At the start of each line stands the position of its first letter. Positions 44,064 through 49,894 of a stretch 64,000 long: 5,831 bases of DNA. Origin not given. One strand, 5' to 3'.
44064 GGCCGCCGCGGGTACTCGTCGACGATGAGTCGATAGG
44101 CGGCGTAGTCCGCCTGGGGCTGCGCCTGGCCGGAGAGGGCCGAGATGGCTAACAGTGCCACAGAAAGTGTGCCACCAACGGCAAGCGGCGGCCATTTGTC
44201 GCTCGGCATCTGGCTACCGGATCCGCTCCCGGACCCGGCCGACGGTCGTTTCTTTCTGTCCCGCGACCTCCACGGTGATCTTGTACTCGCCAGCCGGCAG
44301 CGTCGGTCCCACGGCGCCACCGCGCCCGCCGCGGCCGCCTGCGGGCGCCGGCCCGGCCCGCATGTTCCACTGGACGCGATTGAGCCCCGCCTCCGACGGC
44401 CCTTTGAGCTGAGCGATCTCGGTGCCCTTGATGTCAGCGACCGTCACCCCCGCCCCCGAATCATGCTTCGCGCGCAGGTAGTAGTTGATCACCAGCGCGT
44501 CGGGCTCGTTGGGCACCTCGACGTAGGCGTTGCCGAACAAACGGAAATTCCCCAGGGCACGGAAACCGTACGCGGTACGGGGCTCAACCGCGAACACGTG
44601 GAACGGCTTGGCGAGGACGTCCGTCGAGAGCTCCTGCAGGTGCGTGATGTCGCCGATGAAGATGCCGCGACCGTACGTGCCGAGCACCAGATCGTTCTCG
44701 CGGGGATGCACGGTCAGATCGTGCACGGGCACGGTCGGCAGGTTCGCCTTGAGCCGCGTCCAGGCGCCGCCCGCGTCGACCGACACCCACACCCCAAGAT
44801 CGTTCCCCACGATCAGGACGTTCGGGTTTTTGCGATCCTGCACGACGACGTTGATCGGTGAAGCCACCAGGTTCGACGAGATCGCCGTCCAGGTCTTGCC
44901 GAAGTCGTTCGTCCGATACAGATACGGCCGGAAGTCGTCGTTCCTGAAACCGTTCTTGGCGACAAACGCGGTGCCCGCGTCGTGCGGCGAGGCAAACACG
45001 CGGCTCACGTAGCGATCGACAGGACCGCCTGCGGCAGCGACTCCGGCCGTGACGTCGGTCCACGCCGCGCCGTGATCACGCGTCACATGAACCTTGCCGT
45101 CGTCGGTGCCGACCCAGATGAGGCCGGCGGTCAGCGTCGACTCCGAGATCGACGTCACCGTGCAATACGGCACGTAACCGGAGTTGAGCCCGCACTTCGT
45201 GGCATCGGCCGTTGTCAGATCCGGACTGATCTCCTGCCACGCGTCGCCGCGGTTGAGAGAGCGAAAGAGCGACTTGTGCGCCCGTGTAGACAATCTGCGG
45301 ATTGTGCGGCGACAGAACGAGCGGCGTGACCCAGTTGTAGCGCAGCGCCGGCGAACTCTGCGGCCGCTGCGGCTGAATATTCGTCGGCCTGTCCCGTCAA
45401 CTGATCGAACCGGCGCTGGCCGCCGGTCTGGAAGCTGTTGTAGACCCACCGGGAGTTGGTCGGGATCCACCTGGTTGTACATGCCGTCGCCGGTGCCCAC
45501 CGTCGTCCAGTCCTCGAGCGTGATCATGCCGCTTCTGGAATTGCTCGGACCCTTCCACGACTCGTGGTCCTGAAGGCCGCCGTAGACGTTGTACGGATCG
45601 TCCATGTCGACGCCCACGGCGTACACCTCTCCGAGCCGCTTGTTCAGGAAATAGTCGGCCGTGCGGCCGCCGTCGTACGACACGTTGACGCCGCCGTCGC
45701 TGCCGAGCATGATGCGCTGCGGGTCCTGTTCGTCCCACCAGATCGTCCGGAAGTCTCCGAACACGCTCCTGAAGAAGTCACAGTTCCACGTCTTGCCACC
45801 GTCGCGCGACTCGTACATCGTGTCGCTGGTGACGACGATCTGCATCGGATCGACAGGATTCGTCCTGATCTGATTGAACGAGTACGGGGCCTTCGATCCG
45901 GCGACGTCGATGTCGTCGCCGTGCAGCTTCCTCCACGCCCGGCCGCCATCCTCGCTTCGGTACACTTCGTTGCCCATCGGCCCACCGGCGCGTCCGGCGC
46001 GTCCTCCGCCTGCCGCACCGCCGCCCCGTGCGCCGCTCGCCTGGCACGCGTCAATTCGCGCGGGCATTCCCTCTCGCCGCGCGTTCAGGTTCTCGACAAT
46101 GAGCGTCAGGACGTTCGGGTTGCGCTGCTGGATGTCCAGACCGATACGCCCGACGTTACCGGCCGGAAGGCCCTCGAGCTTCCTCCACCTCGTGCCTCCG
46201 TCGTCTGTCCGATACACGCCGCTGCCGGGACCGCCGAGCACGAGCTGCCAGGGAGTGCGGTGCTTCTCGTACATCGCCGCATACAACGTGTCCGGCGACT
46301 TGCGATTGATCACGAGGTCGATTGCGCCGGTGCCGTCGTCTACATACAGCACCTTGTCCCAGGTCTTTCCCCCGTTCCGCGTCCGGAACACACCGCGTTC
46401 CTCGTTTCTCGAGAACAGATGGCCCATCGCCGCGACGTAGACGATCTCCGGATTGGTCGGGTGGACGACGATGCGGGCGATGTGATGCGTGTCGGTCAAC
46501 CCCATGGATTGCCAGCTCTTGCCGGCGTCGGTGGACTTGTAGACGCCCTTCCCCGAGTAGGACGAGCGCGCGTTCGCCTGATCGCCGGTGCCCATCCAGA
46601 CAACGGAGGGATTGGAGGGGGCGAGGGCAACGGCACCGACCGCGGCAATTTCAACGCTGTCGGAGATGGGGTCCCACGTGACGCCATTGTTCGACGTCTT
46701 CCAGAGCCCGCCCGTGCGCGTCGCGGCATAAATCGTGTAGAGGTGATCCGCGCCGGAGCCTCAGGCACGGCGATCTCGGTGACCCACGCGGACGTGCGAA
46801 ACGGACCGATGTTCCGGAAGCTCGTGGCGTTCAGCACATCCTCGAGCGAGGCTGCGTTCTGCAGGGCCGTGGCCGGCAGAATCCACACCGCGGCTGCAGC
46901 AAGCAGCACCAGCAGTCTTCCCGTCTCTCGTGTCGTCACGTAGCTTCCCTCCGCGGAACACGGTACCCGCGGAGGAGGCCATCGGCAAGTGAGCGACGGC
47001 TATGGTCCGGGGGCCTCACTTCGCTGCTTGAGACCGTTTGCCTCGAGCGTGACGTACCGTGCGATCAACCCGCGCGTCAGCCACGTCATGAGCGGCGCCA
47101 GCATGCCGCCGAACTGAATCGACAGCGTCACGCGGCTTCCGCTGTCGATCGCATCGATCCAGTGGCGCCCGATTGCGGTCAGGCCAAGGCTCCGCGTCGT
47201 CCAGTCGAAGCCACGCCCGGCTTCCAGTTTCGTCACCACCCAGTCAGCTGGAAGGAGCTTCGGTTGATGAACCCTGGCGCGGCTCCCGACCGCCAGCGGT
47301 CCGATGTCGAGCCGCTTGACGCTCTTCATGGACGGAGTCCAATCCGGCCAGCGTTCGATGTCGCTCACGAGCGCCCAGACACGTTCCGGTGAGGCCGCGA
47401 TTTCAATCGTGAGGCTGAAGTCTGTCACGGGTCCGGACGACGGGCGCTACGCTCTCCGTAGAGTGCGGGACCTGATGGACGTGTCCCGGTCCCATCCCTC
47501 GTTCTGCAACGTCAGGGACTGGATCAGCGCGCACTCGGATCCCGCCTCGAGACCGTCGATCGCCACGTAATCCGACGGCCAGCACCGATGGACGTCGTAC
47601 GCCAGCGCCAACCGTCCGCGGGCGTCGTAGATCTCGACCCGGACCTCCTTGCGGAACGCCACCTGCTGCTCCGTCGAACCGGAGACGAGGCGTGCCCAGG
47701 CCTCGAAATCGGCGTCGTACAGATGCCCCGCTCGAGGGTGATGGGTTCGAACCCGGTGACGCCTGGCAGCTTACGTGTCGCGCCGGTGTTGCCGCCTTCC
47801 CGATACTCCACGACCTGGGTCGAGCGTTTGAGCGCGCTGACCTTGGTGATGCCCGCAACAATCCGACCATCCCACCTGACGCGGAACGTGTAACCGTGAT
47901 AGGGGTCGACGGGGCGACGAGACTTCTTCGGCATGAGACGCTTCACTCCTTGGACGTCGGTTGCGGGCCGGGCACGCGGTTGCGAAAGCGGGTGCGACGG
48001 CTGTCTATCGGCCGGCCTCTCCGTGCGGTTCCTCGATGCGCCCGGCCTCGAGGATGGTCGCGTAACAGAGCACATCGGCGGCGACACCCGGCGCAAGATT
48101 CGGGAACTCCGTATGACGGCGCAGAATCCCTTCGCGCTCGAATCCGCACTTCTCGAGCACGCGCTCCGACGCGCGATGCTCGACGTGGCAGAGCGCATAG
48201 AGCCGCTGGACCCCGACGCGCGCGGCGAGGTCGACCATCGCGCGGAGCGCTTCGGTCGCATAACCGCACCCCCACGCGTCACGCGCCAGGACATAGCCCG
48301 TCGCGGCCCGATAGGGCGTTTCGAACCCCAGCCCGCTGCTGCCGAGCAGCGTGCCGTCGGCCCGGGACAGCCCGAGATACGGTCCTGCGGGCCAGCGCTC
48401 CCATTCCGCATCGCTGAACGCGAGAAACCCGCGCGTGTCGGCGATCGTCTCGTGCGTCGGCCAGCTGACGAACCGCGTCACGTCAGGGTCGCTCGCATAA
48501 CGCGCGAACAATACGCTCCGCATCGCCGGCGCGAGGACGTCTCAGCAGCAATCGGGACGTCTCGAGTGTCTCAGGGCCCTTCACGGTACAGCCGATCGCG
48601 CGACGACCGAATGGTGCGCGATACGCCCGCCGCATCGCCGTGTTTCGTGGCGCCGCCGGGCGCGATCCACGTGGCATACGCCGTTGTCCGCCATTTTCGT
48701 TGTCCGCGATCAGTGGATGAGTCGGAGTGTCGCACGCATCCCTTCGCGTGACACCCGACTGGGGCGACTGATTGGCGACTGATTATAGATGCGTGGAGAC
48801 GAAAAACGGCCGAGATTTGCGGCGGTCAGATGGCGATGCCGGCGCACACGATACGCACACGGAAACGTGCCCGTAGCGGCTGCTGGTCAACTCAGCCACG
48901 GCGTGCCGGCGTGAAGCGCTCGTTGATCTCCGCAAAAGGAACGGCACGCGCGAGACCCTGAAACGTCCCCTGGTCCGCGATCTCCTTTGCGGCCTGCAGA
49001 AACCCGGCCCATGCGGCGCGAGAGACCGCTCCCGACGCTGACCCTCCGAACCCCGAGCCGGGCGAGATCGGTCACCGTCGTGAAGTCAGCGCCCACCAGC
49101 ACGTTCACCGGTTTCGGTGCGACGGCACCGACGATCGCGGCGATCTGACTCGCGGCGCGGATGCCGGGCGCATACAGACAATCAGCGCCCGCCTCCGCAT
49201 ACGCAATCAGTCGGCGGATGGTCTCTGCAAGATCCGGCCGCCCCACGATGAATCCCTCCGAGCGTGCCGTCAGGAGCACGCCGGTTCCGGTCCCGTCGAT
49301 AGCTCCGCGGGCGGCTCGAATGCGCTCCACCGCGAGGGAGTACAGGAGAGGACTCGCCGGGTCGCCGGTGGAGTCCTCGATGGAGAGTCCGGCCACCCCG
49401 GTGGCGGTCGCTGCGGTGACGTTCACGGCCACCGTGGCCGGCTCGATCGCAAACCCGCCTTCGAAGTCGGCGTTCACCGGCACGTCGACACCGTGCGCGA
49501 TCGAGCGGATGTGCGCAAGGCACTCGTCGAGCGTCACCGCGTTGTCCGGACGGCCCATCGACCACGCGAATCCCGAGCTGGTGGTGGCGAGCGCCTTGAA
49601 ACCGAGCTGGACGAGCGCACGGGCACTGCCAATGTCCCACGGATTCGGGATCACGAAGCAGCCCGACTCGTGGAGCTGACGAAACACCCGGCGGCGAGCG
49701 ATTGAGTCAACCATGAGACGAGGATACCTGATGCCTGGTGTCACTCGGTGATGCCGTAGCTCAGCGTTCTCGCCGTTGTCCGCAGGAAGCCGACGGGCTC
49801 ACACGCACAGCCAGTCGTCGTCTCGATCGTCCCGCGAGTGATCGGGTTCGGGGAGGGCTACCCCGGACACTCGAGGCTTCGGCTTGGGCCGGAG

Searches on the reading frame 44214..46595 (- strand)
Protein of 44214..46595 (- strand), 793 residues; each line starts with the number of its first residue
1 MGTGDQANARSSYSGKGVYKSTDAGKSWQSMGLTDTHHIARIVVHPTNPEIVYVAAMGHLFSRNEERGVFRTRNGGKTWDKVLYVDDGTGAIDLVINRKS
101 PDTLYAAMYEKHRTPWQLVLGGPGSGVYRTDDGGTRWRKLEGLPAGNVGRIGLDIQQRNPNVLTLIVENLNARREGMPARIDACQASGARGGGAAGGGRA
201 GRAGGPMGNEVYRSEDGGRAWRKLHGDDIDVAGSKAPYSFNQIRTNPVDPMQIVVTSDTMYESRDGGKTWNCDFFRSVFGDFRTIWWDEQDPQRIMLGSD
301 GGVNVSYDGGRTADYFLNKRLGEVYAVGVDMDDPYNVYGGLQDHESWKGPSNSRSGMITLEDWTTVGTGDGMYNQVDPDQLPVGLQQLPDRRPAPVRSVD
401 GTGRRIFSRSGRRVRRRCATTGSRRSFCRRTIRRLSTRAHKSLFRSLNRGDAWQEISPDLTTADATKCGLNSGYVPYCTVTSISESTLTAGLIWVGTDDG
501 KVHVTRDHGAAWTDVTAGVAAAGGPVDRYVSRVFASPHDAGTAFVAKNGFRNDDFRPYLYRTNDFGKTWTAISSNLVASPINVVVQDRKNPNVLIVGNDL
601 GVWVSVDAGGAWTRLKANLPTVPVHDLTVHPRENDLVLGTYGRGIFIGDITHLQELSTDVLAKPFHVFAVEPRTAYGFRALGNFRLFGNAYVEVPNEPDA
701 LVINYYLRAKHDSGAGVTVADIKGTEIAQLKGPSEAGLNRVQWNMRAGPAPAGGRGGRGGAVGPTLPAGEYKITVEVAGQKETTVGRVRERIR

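Call 85: search_protein_families(library=pfam, proteins=[window:44214-46595:-], max_evalue=0.001)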
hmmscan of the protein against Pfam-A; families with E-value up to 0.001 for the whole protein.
window:44214-46595:- (793 aa): 5 families
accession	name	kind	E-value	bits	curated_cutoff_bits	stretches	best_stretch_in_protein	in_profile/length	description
PF15902.12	Sortilin-Vps10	-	1.8e-27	96.7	33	2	18-141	3-113/446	Sortilin, neurotensin receptor 3,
PF02012.26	BNR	-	2.3e-07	30.2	27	0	261-271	1-11/12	BNR/Asp-box repeat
PF14870.12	PSII_BNR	-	1.6e-06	28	27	0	237-301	233-297/303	Photosynthesis system II assembly factor YCF48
PF15899.11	BNR_6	-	3.9e-06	26.8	27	0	559-572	1-14/14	BNR-Asp box repeat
PF13088.12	BNR_2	-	1.6e-05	24.9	31.4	0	18-143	84-204/277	BNR repeat-like domain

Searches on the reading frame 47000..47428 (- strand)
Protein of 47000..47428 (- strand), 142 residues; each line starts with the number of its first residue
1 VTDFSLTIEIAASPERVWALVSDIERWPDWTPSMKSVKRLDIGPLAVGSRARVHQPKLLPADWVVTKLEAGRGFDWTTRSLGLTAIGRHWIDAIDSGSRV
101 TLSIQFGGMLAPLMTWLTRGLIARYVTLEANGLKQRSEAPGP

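Call 85: search_protein_families(library=pfam, proteins=[window:47000-47428:-], max_evalue=0.001)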
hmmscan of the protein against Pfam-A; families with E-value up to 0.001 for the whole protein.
window:47000-47428:- (142 aa): 2 families
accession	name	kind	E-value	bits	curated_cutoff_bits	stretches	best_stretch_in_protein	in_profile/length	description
PF10604.15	Polyketide_cyc2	-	7.1e-19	69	27.4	1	1-131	1-135/142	Polyketide cyclase / dehydrase and lipid transport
PF03364.25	Polyketide_cyc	-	2.1e-10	41.4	23.4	1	10-115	1-111/126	Polyketide cyclase / dehydrase and lipid transport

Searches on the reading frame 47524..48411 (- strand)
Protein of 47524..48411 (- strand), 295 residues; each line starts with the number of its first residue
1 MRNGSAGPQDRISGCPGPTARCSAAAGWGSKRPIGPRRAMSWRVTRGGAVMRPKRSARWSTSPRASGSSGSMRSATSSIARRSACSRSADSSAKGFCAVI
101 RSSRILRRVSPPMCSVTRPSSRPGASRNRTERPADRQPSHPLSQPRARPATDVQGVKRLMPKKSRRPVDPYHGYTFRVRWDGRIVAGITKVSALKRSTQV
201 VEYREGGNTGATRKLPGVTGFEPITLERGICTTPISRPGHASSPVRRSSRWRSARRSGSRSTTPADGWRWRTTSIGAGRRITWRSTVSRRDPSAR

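Call 85: search_protein_families(library=pfam, proteins=[window:47524-48411:-], max_evalue=0.001)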
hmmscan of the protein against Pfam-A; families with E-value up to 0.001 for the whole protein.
window:47524-48411:- (295 aa): 1 family
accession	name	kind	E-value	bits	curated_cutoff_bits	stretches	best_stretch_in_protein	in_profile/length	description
PF06841.18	Phage_T4_gp19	-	3e-14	53.4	28.2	1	174-231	3-60/134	T4-like virus tail tube protein gp19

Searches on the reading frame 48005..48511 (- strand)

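Call 85: search_protein_families(library=pfam, proteins=[window:48005-48511:-], max_evalue=0.001)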
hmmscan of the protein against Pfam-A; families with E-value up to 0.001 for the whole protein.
window:48005-48511:- (168 aa): 2 families
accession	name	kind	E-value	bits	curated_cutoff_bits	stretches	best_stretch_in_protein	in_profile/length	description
PF13302.13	Acetyltransf_3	-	6e-23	82.5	25.4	1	3-125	16-138/138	Acetyltransferase (GNAT) domain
PF00583.31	Acetyltransf_1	-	4.8e-11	43.4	20.7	1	33-124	20-116/116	Acetyltransferase (GNAT) family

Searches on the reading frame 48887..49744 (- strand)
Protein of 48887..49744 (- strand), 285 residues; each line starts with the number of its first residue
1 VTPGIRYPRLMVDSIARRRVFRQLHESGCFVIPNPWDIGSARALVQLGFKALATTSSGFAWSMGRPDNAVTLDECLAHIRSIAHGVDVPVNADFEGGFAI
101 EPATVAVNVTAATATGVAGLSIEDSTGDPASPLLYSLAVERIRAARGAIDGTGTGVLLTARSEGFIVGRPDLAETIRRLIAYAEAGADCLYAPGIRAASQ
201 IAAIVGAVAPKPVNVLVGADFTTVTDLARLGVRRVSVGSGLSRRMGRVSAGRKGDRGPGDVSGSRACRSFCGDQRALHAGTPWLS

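Call 85: search_protein_families(library=pfam, proteins=[window:48887-49744:-], max_evalue=0.001)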
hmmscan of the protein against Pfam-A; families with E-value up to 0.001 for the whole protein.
window:48887-49744:- (285 aa): 1 family
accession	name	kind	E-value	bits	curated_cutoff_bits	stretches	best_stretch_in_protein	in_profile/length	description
PF13714.12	PEP_mutase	-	1.5e-68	231.4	31.5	1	21-244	1-227/240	Phosphoenolpyruvate phosphomutase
